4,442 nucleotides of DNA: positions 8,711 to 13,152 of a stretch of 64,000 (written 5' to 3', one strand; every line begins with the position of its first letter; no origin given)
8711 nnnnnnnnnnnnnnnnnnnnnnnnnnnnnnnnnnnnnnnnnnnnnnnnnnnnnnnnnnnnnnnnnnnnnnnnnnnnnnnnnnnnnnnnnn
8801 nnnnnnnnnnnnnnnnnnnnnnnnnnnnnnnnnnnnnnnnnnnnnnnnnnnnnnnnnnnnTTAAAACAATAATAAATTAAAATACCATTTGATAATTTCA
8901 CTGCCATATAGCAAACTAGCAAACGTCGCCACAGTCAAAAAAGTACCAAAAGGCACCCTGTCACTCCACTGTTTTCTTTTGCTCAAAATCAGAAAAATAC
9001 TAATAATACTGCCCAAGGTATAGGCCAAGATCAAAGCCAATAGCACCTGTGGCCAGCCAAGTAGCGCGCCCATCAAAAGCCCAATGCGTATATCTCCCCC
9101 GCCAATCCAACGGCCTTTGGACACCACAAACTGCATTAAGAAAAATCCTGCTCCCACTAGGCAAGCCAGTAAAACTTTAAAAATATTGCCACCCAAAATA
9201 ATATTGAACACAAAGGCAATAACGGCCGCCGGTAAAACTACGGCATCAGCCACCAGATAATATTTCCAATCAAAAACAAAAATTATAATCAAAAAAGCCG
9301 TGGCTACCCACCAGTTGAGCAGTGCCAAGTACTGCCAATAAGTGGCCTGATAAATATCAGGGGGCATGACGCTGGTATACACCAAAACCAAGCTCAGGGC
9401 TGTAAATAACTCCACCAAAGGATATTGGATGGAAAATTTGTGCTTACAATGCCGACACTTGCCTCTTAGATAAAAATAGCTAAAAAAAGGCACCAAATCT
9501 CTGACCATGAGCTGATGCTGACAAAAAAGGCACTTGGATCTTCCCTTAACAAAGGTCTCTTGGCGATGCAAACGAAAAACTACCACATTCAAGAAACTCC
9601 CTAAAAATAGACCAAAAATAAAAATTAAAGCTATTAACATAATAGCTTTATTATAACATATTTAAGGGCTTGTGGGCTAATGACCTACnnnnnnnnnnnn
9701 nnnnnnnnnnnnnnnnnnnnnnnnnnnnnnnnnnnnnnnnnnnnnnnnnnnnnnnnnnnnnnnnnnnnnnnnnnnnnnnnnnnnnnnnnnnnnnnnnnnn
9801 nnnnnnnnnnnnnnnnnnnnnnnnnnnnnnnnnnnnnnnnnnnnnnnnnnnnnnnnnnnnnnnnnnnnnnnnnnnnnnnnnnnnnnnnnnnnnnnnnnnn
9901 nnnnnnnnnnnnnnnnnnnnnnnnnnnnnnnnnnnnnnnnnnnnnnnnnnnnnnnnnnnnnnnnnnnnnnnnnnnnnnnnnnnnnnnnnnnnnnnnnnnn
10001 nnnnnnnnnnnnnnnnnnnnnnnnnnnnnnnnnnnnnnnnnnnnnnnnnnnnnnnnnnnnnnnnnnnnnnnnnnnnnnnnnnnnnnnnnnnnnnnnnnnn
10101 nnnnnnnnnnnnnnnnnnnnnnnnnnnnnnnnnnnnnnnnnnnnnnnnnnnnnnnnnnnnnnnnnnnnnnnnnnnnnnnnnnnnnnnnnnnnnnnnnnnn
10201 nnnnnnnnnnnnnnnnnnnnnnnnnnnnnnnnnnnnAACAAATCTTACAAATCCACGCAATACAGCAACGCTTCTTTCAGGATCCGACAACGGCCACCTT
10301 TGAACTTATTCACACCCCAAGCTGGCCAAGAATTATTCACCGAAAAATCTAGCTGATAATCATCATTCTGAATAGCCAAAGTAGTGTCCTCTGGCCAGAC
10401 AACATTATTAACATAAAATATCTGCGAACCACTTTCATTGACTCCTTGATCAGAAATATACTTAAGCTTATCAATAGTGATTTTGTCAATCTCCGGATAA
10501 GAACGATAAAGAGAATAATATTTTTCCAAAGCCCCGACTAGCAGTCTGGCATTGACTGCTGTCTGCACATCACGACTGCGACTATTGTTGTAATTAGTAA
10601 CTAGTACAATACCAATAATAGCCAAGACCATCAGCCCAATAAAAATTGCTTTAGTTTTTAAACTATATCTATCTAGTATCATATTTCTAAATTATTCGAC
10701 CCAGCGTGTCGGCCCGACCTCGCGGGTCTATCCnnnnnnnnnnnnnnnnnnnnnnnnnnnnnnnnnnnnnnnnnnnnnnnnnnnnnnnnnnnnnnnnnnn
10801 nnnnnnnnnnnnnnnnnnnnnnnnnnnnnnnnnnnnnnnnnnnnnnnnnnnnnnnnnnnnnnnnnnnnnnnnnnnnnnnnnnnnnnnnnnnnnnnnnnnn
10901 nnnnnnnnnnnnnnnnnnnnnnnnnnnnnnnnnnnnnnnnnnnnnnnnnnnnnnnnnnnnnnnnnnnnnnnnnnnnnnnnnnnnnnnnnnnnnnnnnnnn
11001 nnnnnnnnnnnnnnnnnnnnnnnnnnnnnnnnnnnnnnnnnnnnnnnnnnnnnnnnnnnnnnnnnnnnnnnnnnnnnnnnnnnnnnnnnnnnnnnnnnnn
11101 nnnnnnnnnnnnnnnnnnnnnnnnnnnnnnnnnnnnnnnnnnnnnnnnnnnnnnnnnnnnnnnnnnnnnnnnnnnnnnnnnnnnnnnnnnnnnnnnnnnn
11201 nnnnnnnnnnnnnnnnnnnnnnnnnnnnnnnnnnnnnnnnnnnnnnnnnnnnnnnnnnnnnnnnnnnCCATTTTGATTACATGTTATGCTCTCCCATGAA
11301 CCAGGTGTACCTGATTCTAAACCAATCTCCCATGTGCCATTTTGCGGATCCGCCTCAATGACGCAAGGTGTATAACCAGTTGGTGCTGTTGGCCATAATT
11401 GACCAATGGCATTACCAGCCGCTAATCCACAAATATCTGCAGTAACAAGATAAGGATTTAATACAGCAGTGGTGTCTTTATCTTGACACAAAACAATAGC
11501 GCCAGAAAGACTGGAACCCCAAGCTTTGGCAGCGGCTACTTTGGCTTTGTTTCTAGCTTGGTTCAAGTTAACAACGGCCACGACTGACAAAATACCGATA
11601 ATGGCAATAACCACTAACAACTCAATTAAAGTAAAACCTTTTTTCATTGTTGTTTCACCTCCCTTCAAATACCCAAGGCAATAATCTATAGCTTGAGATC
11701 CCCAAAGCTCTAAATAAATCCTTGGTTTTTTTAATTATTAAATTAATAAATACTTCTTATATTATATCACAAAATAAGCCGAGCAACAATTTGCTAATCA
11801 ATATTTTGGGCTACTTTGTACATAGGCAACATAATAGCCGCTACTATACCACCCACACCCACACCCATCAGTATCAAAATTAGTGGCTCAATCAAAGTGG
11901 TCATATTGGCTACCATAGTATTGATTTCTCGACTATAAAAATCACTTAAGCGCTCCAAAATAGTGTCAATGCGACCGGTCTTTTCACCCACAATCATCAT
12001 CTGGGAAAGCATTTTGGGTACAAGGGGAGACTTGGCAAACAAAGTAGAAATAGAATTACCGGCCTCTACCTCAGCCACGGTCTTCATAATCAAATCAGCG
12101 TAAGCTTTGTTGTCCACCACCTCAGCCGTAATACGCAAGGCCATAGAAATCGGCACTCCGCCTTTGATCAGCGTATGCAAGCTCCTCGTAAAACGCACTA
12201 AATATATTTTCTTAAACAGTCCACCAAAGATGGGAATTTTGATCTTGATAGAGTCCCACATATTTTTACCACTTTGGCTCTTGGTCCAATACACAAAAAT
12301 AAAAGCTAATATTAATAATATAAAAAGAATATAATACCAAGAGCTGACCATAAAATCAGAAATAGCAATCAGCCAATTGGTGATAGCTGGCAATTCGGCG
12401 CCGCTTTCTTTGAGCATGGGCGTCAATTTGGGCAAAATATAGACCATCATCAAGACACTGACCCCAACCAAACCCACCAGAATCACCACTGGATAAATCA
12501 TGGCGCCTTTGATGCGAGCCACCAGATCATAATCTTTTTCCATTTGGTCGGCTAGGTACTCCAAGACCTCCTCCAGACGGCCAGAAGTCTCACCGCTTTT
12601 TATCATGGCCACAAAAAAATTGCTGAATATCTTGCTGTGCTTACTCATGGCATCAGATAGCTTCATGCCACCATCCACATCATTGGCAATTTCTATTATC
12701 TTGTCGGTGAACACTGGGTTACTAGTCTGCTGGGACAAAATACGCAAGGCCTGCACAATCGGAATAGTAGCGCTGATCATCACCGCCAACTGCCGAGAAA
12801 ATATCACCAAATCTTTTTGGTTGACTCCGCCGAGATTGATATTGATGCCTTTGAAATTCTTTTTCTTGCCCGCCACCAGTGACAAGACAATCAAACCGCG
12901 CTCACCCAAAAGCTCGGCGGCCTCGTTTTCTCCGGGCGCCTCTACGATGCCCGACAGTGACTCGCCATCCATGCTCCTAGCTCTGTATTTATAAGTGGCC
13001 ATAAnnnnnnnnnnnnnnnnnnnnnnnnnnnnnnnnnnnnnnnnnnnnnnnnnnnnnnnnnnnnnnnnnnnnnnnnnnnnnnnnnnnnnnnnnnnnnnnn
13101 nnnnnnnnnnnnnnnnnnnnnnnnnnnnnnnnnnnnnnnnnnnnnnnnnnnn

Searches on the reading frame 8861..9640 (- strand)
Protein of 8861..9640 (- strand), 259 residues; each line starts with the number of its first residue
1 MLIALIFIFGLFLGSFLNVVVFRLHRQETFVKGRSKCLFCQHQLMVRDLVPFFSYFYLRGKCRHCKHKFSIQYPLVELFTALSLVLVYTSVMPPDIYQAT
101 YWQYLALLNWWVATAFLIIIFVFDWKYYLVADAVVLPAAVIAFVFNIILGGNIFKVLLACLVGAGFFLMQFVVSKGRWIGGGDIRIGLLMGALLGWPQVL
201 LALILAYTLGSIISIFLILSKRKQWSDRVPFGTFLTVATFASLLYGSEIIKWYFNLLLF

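Call 58: search_protein_families(library=pfam, proteins=[window:8861-9640:-], max_evalue=0.001)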
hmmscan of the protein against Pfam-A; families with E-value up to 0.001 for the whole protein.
window:8861-9640:- (259 aa): 2 families
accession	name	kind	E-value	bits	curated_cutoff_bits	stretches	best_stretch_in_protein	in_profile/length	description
PF06750.18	A24_N_bact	-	2.6e-29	101.6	23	1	8-89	1-82/84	Bacterial Peptidase A24 N-terminal domain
PF01478.23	Peptidase_A24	-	1.8e-12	48.1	26.5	1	111-215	1-104/104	Type IV leader peptidase family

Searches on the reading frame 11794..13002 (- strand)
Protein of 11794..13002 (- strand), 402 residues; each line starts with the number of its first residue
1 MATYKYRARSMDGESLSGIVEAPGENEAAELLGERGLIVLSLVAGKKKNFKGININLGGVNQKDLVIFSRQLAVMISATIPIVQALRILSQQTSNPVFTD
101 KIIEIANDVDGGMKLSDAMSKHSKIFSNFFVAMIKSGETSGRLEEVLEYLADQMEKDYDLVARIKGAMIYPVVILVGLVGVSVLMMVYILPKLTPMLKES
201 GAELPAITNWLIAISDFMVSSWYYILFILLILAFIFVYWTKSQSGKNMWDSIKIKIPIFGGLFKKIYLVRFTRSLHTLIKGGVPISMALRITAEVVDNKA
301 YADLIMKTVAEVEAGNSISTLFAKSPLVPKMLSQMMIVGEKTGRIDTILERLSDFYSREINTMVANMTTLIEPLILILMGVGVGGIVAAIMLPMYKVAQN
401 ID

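Call 3: search_protein_families(library=pfam, proteins=[window:11794-13002:-], max_evalue=0.01)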
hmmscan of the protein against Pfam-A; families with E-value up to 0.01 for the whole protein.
window:11794-13002:- (402 aa): 2 families
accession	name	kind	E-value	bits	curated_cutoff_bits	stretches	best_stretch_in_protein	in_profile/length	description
PF00482.28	T2SSF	-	2.9e-59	198.9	25.2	2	68-191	1-125/125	Type II secretion system (T2SS), protein F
PF20990.2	DUF2207_C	-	0.0097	16.1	33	1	41-245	45-190/247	Predicted membrane protein (DUF2207) C-terminal domain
